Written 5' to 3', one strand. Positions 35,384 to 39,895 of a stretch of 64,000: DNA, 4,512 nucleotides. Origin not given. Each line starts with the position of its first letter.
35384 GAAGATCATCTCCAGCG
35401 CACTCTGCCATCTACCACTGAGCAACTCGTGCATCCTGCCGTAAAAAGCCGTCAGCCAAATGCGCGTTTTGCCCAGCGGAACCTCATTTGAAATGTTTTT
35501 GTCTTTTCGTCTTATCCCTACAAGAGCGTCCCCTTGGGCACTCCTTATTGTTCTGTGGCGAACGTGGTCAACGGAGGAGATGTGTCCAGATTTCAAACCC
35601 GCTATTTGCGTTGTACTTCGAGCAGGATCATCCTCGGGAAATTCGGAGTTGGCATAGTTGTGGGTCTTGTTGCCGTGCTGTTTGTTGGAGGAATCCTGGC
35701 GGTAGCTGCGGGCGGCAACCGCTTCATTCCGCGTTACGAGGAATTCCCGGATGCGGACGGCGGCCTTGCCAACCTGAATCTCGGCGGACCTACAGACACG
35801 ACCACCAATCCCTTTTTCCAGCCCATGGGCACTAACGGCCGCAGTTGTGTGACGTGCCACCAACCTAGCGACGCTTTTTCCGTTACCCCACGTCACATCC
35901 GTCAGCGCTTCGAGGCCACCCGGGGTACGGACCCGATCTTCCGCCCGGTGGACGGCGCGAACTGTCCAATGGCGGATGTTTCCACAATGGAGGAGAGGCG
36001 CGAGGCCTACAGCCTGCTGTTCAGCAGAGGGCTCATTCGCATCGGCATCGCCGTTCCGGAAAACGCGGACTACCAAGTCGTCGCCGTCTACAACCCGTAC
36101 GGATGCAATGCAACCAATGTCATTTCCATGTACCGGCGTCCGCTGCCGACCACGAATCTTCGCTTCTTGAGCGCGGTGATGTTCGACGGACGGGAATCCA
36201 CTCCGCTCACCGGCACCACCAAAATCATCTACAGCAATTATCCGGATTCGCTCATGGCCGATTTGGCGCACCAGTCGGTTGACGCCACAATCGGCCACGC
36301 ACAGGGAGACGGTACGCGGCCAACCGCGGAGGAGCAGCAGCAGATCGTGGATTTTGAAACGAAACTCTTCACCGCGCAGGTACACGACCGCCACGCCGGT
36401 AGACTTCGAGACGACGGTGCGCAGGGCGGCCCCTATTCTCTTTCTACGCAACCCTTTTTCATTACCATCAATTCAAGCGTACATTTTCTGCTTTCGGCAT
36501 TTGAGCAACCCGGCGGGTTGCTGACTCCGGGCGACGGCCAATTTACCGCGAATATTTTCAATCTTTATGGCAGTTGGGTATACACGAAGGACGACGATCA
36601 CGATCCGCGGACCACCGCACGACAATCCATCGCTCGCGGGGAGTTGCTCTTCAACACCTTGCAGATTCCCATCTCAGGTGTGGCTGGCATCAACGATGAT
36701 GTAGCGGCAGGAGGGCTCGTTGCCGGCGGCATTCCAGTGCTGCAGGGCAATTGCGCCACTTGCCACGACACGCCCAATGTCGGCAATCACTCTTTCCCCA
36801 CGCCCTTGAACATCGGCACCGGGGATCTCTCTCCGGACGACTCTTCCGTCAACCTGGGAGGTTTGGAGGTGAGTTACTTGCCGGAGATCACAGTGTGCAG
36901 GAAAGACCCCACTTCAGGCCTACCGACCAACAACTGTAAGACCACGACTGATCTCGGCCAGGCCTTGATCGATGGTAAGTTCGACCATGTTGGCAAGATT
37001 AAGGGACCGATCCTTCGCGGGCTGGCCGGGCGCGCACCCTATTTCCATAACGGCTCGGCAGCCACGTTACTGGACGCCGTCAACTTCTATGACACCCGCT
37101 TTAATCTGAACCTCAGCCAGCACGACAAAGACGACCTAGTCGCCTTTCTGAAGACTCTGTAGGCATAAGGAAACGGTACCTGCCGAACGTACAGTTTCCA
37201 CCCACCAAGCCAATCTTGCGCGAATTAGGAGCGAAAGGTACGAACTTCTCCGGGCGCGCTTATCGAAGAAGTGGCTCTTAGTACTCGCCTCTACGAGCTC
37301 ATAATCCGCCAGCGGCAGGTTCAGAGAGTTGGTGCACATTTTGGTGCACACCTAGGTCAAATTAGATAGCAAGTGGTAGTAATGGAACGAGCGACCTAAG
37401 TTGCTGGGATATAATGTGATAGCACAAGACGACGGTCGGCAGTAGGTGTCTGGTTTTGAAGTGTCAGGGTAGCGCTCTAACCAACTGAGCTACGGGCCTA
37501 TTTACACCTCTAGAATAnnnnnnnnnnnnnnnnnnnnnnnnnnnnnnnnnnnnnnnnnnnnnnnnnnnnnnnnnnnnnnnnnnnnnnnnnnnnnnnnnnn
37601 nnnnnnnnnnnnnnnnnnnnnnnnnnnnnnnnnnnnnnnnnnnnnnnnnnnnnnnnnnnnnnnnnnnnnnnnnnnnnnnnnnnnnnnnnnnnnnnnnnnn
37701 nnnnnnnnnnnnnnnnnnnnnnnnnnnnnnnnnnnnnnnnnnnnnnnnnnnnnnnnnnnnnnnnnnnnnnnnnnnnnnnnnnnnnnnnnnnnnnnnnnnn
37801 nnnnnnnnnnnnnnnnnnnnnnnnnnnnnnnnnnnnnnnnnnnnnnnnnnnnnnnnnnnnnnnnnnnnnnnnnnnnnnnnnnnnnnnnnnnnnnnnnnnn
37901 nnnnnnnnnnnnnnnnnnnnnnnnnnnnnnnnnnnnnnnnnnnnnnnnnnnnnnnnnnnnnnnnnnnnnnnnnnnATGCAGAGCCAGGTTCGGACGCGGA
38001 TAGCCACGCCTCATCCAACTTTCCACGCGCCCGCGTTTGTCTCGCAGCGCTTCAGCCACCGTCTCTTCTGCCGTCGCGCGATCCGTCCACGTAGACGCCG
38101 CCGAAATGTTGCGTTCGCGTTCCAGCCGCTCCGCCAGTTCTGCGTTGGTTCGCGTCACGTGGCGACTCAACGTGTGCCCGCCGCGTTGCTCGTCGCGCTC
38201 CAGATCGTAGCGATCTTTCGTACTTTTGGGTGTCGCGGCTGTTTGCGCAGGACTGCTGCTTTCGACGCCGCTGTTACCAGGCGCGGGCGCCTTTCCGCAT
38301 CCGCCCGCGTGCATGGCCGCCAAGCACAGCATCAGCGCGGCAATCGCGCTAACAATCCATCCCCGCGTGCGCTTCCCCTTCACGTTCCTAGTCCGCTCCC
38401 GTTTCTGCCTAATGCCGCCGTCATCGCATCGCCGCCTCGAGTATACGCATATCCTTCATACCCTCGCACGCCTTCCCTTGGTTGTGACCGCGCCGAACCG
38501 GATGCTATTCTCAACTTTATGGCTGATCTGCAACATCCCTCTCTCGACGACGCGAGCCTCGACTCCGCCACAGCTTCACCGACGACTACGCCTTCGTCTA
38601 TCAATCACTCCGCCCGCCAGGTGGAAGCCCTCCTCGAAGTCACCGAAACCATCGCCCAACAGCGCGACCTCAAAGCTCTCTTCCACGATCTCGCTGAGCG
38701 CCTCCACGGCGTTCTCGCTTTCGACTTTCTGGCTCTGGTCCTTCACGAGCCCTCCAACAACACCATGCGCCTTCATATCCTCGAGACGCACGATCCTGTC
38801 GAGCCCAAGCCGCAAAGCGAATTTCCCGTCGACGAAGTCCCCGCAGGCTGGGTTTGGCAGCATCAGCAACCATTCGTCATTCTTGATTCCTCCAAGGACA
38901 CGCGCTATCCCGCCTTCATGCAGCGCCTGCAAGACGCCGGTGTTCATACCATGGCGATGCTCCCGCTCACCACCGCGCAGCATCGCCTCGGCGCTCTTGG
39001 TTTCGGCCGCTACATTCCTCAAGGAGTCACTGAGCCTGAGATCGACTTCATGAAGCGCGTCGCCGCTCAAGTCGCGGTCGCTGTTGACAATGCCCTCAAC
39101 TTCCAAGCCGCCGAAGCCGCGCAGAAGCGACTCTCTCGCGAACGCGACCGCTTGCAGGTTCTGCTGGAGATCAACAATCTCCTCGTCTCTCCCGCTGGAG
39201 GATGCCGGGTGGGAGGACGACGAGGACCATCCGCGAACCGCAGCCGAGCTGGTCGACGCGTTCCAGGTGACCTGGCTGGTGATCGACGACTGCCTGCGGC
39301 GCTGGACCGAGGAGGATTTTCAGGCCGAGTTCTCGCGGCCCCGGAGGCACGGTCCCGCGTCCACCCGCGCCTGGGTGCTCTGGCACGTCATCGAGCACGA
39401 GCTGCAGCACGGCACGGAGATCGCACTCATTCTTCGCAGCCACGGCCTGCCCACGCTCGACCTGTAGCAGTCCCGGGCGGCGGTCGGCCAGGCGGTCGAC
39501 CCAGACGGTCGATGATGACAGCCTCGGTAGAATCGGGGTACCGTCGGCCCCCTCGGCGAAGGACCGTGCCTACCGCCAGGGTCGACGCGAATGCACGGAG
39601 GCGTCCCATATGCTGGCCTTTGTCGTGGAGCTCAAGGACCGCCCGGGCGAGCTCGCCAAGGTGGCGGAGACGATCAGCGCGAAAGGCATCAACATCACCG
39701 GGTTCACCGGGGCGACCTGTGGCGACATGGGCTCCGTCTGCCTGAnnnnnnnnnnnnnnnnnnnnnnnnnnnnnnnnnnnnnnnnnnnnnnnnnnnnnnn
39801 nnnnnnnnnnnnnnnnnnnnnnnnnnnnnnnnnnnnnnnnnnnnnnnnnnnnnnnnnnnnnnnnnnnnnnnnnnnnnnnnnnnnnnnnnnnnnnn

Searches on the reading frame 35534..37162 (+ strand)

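Call 10: search_protein_families(library=pfam, proteins=[window:35534-37162:+], max_evalue=0.01)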
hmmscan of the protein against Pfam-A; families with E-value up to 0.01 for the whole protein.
window:35534-37162:+ (542 aa): 6 families
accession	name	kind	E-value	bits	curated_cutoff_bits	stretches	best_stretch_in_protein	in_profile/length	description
PF21419.2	RoxA-like_Cyt-c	-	0.00019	21.4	26.7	1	492-515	5-28/39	RoxA-like, cytochrome c-like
PF13442.11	Cytochrome_CBB3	-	0.0021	18.8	27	0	403-424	10-26/68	Cytochrome C oxidase, cbb3-type, subunit III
PF22113.1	Mtrc-MtrF_II-IV_dom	-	0.0026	17.8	30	0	99-121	153-175/176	Outer membrane cytochrome MtrC/MtrF-like, domains II/IV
PF00034.26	Cytochrom_C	-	0.0028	19.4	21.3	0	404-432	9-38/90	Cytochrome c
PF14522.11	Cytochrome_C7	-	0.0029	17.8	24.8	0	96-117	35-56/67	Cytochrome c7 and related cytochrome c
PF09699.15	Paired_CXXCH_1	-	0.0064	16.6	20.6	0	401-414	3-16/41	Doubled CXXCH motif (Paired_CXXCH_1)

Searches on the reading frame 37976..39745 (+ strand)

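Call 13: search_protein_families(library=pfam, proteins=[window:37976-39745:+], max_evalue=0.01)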
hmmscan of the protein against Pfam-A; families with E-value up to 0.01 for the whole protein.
window:37976-39745:+ (589 aa): 3 families
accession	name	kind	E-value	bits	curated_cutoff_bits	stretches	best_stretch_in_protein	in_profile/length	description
PF01590.32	GAF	-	1.5e-13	51.9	22.4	1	231-370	1-133/133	GAF domain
PF13492.12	GAF_3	-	1.9e-10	41.7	27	1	231-372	1-129/129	GAF domain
PF13185.12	GAF_2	-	5.4e-10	40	28.6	1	230-371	2-136/136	GAF domain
